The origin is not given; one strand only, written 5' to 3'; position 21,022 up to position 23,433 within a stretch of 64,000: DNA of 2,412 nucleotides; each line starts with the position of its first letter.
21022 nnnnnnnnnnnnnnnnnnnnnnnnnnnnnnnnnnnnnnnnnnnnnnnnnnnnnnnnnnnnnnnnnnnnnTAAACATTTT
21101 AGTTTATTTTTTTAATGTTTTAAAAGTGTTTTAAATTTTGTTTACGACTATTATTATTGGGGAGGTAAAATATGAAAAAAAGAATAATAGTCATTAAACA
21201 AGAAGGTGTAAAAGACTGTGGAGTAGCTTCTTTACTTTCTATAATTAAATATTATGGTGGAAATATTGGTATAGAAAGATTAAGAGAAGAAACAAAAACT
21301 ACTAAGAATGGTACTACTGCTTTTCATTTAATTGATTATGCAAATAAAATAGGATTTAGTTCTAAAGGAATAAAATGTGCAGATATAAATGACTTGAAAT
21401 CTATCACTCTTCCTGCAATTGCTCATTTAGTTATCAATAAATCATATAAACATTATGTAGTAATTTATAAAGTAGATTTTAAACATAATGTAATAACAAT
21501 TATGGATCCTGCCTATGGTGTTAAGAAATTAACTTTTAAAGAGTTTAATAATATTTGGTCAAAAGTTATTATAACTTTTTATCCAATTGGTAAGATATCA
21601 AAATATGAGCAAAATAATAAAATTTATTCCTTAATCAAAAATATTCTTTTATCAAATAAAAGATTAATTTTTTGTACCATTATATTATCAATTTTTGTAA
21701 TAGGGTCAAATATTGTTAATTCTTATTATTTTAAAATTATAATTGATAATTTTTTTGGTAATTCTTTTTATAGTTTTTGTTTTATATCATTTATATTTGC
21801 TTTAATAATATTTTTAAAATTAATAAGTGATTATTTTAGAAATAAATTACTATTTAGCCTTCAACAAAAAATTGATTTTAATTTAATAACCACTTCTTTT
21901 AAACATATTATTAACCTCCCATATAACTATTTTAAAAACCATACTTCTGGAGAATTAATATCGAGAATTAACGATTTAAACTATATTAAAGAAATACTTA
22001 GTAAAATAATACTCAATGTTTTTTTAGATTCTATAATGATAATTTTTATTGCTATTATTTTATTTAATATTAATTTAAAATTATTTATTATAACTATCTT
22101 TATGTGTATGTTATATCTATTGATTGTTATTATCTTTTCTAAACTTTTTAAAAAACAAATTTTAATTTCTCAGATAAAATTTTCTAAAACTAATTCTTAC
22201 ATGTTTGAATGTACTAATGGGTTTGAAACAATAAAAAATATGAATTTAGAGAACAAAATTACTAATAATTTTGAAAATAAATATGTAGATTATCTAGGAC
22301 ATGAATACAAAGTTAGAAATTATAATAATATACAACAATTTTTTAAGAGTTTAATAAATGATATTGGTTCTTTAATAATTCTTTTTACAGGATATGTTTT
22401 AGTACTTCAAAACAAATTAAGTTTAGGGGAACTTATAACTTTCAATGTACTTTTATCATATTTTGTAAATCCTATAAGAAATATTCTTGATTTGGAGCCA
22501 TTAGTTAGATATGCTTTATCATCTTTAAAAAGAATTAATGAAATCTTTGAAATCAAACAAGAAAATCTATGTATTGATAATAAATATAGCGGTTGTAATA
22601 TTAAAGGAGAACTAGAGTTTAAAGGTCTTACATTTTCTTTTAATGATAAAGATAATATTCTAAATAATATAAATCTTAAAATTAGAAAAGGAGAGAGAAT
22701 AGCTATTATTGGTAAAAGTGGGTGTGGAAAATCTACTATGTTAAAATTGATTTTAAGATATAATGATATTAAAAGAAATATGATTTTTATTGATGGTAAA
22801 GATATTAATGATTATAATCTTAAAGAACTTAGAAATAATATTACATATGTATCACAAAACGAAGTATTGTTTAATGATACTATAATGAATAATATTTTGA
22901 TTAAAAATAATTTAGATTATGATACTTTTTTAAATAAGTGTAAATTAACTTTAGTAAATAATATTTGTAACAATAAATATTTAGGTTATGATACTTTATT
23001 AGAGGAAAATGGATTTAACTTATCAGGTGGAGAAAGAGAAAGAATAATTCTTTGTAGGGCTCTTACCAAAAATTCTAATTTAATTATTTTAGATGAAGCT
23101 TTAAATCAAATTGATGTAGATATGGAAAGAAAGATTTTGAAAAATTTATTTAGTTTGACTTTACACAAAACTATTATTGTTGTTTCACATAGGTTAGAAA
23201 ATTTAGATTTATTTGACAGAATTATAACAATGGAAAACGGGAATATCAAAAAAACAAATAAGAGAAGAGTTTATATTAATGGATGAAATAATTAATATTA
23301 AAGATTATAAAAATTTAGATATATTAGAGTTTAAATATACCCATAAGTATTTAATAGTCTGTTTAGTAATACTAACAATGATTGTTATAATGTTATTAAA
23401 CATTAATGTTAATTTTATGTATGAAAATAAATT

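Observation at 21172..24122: Class II bacteriocin locus with two unannotated double-glycine-leader peptides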

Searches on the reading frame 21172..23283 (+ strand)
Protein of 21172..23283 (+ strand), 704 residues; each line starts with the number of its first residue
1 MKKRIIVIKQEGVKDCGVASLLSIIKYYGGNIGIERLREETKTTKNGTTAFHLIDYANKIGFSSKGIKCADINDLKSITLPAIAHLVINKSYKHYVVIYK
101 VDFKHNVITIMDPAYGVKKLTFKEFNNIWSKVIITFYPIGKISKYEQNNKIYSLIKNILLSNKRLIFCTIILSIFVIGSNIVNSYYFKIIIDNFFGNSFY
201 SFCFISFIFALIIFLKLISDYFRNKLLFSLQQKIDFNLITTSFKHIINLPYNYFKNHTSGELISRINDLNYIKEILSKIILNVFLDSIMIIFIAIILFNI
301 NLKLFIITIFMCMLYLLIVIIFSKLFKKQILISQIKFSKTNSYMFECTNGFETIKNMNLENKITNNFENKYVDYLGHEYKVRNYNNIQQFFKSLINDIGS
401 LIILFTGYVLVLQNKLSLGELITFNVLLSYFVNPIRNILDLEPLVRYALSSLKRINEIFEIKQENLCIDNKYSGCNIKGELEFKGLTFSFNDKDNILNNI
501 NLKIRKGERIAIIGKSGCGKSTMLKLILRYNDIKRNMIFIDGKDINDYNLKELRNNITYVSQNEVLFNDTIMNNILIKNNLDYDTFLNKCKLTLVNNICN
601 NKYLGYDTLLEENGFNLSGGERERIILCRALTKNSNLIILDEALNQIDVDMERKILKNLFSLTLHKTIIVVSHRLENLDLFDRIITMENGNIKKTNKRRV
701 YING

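Call 3: search_protein_families(library=pfam, proteins=[window:21172-23283:+], max_evalue=1)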
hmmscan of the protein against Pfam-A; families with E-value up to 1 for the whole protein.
window:21172-23283:+ (704 aa): 18 families
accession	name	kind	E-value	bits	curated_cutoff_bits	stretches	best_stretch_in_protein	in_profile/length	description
PF00664.28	ABC_membrane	-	6.4e-40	138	28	1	166-434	1-273/274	ABC transporter transmembrane region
PF03412.21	Peptidase_C39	-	8.8e-35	119.9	22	1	7-137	4-129/133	Peptidase C39 family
PF00005.33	ABC_tran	-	5.2e-29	102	25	1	497-645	1-137/137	ABC transporter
PF13173.12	AAA_14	-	0.00058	20.3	27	1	510-556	5-50/129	AAA domain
PF02463.25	SMC_N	-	0.002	18.1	40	1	511-689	28-213/220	RecF/RecN/SMC N terminal domain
PF03193.22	RsgA_GTPase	-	0.0037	17.6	30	1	485-534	86-133/174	RsgA GTPase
PF00006.31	ATP-synt_ab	-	0.0042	17.2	29.5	1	502-538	9-45/213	ATP synthase alpha/beta family, nucleotide-binding domain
PF13401.12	AAA_22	-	0.0089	16.8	27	1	510-557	8-54/130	AAA domain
PF13529.12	Peptidase_C39_2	-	0.015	16.3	24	1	7-113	5-142/143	Peptidase_C39 like family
PF00004.35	AAA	-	0.015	16.2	21.2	1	512-567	3-62/131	ATPase family associated with various cellular activities (AAA)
PF05673.19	DUF815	-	0.022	14.4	23.8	1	493-570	37-115/249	Protein of unknown function (DUF815)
PF13555.12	AAA_29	-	0.031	14.5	27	1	503-524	18-39/61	P-loop containing region of AAA domain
PF13238.12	AAA_18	-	0.034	15.1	29.4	1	510-568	1-55/128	AAA domain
PF13479.12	AAA_24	-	0.081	13.2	27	1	507-541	2-29/195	AAA domain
PF01926.29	MMR_HSR1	-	0.09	13.3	21.9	1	509-535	1-27/113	50S ribosome-binding GTPase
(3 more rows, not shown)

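Call 4: search_protein_families(library=ncbifam, proteins=[window:21172-23283:+], max_evalue=1)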
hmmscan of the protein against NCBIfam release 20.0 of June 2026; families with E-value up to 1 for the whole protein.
window:21172-23283:+ (704 aa): 191 families (the best 25 are shown)
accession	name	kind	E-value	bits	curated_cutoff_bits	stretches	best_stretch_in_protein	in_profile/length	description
TIGR01193.1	bacteriocin_ABC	subfamily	3.8e-141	471.9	523.85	1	14-696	5-690/708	peptide cleavage/export ABC transporter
TIGR03796.1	NHLM_micro_ABC1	equivalog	3.1e-112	376.1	853.3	1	12-694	9-691/710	NHLP family bacteriocin export ABC transporter peptidase/permease/ATPase subunit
TIGR01846.1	type_I_sec_HlyB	subfamily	2.8e-108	363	725.55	1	19-697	3-674/694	type I secretion system permease/ATPase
NF045998.1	cleave_ABC_plasm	equivalog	1.2e-103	347.7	500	1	9-674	1-660/673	Mbov_0121 family peptidase domain-containing ABC transporter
TIGR03375.1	type_I_sec_LssB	subfamily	1.2e-96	324.6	693.1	1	19-693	5-680/696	type I secretion system permease/ATPase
TIGR02203.1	MsbA_lipidA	equivalog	2.1e-84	284.1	602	1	163-692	14-546/572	lipid A export permease/ATP-binding protein MsbA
TIGR03797.1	NHLM_micro_ABC2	equivalog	5.3e-77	259.9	709.4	1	146-694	118-664/686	NHLP bacteriocin export ABC transporter permease/ATPase subunit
TIGR02204.1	MsbA_rel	hypoth_equivalog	3.5e-71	240.6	780.4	1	174-695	28-555/576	ABC transporter, permease/ATP-binding protein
NF008381.0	PRK11176.1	equivalog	3.8e-71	240.2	867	1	155-696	17-560/582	lipid A ABC transporter ATP-binding protein/permease MsbA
NF052233.1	CphA_assoc_ABC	equivalog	1.2e-66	225.5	880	1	219-695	246-723/766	cyanophycin metabolism-associated ABC transporter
NF045513.1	HepA_fam_ABC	equivalog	3.7e-65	220.5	725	1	203-692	95-586/610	heterocyst formation ABC transporter subunit HepA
NF008364.0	PRK11160.1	equivalog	1.5e-63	215.3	630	1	238-698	95-558/575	heme ABC transporter ATP-binding protein/permease CydC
NF010178.0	PRK13657.1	equivalog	1.7e-63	215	733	1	150-692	5-547/588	glucan ABC transporter ATP-binding protein/ permease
TIGR01842.1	type_I_sec_PrtD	subfamily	6.5e-63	213.1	510.15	1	162-698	4-537/544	type I secretion system permease/ATPase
TIGR00958.1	3a01208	subfamily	2.4e-62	211.2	874.6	1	127-695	123-694/711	antigen peptide transporter 2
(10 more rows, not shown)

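Call 20: find_related_loci(query=window:21172-23283:+, collection=genome_contigs, flank=6000)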
Query window:21172-23283:+ (704 aa) in genome_contigs; peptide patterns used: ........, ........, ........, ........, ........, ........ (x = any residue, [..] = any of these).
280 stretches matched a pattern; 122 encode a relative of the query (tblastn E <= 1e-3); the best 80 are kept; 80 distinct loci.
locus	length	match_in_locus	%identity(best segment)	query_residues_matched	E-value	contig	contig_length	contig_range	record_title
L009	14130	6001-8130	28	9-694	2e-66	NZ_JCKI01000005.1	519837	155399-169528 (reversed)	Pedobacter sp. R20-19 contig005, whole genome shotgun sequence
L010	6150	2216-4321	28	9-690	5e-65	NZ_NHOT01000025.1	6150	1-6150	Pedobacter sp. AJM contig25, whole genome shotgun sequence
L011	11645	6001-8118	29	9-690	4e-65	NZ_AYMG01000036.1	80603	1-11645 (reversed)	Pedobacter jeongneungensis strain H1ai Contig36, whole genome shotgun sequence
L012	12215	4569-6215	29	152-694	5e-64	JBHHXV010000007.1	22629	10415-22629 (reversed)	MAG: bacterium isolate D_1_bin.12 NODE_597_length_22629_cov_5.691105, whole genome shotgun sequence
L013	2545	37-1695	26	146-696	3e-64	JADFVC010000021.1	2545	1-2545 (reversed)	MAG: Chloroflexota bacterium isolate C2.bin.19 k83_127739, whole genome shotgun sequence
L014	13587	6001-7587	29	164-692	3e-62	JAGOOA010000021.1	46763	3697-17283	MAG: Syntrophorhabdaceae bacterium isolate Go_SlDig_bin_68 Go_SlDig_1997_length_46763_cov_24.619757, whole genome shotgu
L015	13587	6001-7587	28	164-692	2e-60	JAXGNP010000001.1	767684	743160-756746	MAG: Syntrophorhabdus sp. isolate AnMBR.bin259 bin259_1, whole genome shotgun sequence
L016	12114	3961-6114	27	9-692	9e-59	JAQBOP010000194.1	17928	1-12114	MAG: Mucilaginibacter sp. isolate RYN_323 scaffold_968853, whole genome shotgun sequence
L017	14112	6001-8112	27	9-692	2e-63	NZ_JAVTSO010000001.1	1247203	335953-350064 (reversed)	Pedobacter nototheniae strain DE_0550 contig_0001, whole genome shotgun sequence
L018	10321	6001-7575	29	191-704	7e-57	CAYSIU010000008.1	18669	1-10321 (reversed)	MAG TPA_asm: uncultured Chitinophaga sp. isolate SRP273308_co1_200 genome assembly, contig: NODE_3216_length_18669_cov_4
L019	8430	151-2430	26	9-694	6e-57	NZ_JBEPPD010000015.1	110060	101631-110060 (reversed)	Pedobacter sp. UYP30 Ga0504876_15, whole genome shotgun sequence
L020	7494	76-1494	28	221-699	6e-57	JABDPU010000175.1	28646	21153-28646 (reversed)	MAG: Flavobacteriaceae bacterium isolate Site_B22 k127_1933483, whole genome shotgun sequence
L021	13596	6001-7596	26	165-692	2e-55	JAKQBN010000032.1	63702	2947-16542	MAG: bacterium isolate USCA_metabat.126 k141_899817, whole genome shotgun sequence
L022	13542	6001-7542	28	187-696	7e-55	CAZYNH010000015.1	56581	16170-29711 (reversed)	MAG TPA_asm: uncultured Bacteroidia bacterium isolate binchicken_co168_316 genome assembly, contig: NODE_894_length_5658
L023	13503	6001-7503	28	197-692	3e-54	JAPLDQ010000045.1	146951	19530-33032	MAG: Bacteroidetes bacterium isolate LacPavin_0920_WC57_MAG_34_20 LacPavin_0920_WC57_scaffold_692823, whole genome shotg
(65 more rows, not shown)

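Call 21: list_cluster_members(proteins=[P0001, P0002, P0016, window:21172-23283:+, window:20257-21090:+, window:17103-18953:+])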
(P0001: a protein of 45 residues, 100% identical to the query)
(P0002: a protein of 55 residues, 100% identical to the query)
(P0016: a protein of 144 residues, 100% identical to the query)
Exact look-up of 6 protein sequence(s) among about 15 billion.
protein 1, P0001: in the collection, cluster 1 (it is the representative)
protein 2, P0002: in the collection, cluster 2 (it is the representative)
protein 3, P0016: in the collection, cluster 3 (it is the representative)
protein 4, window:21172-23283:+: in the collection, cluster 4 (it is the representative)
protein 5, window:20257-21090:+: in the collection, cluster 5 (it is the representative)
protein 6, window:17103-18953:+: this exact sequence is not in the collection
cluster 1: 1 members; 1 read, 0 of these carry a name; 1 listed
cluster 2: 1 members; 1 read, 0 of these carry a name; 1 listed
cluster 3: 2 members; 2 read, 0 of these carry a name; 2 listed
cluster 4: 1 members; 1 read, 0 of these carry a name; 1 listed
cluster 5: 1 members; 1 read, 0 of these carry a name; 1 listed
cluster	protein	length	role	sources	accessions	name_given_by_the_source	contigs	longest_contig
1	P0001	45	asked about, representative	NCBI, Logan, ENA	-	-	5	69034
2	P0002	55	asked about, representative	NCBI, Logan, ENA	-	-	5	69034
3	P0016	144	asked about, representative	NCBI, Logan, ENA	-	-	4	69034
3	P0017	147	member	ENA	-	-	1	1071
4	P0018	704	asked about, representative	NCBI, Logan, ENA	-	-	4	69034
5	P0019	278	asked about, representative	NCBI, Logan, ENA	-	-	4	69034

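Call 62: search_solved_structures(query=window:21172-23283:+, max_evalue=1e-30, show_alignments=1)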
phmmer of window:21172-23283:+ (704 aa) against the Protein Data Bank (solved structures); distinct sequences matched with E-value up to 1e-30: 216 (the best 60 are shown).
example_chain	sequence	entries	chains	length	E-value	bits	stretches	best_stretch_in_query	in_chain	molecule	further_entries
4ry2_A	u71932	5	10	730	5.1e-119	402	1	2-696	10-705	ABC-type bacteriocin transporter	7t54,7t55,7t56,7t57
8vp3_A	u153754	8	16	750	5.6e-119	401.9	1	2-696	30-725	ABC-type bacteriocin transporter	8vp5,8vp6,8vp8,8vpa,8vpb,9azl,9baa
4s0f_A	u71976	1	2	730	1.2e-118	400.8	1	2-696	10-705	ABC-type bacteriocin transporter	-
6v9z_A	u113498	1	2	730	7.9e-118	398.1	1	2-696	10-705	ABC-type bacteriocin transporter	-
8vp9_A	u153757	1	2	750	5.2e-116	392.1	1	2-696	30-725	ABC-type bacteriocin transporter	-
8hf4_A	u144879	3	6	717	1.9e-114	386.9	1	13-697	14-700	Transport/processing ATP-binding protein ComA | Competence factor transporting ATP-binding protein/permease ComA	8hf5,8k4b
8hf7_A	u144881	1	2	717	3.3e-114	386.1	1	13-697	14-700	Competence factor transporting ATP-binding protein/permease ComA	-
8hf6_A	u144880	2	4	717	4.6e-114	385.7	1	13-697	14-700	Competence factor transporting ATP-binding protein/permease ComA | Transport/processing ATP-binding protein ComA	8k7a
6ujw_A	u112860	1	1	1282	6.5e-86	292.7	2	242-692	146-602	ATP-dependent translocase ABCB1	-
6ujt_A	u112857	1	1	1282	1.1e-85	291.8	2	242-692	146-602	ATP-dependent translocase ABCB1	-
6q81_A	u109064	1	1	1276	1.4e-85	291.6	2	206-695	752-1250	P-glycoprotein (ABCB1)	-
3g5u_A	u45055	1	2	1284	1.4e-85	291.5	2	206-695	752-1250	Multidrug resistance protein 1a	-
4lsg_A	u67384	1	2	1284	1.4e-85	291.5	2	206-695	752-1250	Multidrug resistance protein 1A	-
5kpi_A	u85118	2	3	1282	1.4e-85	291.5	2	206-695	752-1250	Multidrug resistance protein 1A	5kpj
6ujr_A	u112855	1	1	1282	1.4e-85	291.5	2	206-695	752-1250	ATP-dependent translocase ABCB1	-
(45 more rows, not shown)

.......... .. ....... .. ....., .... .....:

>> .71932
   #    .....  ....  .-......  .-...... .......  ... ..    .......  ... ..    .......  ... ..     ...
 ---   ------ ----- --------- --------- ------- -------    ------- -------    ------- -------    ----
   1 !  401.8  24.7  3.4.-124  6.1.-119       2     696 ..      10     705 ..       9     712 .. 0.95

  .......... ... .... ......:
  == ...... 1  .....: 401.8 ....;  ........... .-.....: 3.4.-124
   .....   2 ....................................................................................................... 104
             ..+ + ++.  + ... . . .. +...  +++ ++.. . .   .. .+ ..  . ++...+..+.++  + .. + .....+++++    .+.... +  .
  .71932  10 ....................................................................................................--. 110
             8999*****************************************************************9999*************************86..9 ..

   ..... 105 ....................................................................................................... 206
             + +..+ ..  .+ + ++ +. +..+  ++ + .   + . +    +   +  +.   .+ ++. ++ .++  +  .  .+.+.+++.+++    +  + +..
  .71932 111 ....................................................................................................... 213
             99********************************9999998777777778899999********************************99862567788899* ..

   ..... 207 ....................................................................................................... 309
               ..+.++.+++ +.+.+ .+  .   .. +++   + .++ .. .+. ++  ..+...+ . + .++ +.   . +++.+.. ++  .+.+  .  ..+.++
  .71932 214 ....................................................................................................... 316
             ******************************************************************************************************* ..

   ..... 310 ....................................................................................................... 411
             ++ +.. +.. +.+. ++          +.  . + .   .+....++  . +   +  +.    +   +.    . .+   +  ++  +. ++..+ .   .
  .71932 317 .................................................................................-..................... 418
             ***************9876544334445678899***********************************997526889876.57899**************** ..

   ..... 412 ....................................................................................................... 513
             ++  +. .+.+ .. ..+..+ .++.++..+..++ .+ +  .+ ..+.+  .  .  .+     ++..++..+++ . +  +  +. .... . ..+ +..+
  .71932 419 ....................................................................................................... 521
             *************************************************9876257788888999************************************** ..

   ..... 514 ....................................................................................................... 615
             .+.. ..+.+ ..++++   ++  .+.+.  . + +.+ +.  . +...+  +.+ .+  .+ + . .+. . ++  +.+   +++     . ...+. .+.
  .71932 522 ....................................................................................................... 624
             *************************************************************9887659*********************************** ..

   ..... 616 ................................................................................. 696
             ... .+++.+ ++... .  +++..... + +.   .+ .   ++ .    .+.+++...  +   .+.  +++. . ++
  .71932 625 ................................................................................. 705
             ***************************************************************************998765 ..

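Call 66: search_protein_families(library=pfam, proteins=[L009:8252-9565:+], max_evalue=0.01)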
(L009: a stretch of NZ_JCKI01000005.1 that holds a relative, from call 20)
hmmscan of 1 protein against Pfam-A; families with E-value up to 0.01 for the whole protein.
L009:8252-9565:+ (438 aa): 2 families
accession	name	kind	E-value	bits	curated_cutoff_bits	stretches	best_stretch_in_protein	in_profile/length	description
PF13437.12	HlyD_3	-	2.4e-14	54.4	22.2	1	293-396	3-96/106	HlyD family secretion protein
PF16576.10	HlyD_D23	-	4.1e-05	23.4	30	1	218-376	55-190/214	Barrel-sandwich domain of CusB or HlyD membrane-fusion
